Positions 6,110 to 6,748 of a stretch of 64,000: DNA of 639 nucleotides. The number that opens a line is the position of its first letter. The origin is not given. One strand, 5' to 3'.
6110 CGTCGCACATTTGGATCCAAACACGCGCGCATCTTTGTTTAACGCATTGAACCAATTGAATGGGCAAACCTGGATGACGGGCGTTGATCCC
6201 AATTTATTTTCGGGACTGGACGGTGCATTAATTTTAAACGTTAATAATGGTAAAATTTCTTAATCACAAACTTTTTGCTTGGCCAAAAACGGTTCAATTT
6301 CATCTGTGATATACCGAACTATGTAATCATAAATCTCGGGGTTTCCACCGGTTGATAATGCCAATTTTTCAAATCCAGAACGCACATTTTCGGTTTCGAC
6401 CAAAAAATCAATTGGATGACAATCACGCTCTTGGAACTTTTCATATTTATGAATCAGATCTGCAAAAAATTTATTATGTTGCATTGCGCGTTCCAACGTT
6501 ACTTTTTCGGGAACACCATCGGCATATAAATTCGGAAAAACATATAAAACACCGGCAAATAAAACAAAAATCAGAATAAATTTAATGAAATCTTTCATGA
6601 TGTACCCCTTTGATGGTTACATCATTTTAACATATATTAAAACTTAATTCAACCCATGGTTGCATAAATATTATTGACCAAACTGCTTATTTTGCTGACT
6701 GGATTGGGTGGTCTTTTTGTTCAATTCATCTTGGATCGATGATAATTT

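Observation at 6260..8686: Operon of a 671-aa Cys- and Gln-rich secreted protein plus a small secreted partner, with no recognisable family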

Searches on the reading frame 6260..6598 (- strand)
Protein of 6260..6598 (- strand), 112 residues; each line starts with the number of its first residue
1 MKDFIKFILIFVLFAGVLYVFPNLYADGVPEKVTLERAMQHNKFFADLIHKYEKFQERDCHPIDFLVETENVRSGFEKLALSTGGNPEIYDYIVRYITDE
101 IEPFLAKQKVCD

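Call 3: search_protein_families(library=pfam, proteins=[window:6260-6598:-], max_evalue=1)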
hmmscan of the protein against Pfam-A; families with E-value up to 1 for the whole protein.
window:6260-6598:- (112 aa): 2 families
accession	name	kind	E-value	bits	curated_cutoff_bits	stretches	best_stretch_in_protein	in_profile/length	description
PF13721.11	SecD-TM1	-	0.11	13.4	30.5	1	7-37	10-40/103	SecD export protein N-terminal TM region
PF17561.7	TssO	-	0.15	12.6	29.2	1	3-46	9-55/148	Type VI secretion system, TssO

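Call 4: search_protein_families(library=ncbifam, proteins=[window:6260-6598:-], max_evalue=1)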
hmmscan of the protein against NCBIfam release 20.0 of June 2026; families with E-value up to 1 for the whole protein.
window:6260-6598:- (112 aa): 0 families

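Call 21: find_homologous_proteins(query=window:6260-6598:-, max_evalue=0.01)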
Query window:6260-6598:- (112 aa): 1 proteins with E <= 0.01 among 2 candidates.
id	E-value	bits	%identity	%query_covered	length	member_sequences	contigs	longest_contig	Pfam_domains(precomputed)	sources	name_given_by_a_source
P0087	1.1e-69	249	100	100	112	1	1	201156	-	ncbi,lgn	-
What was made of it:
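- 6260..6598 (-): Gene B, 112 aa. It is an exported or anchored orphan protein with two Cys. It is not part of the conserved family unit. The only database hit is itself (call 21).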

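Call 84: search_protein_families(library=phrogs, proteins=[window:6260-6598:-], max_evalue=0.01)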
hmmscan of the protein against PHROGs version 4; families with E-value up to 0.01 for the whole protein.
window:6260-6598:- (112 aa): 0 families
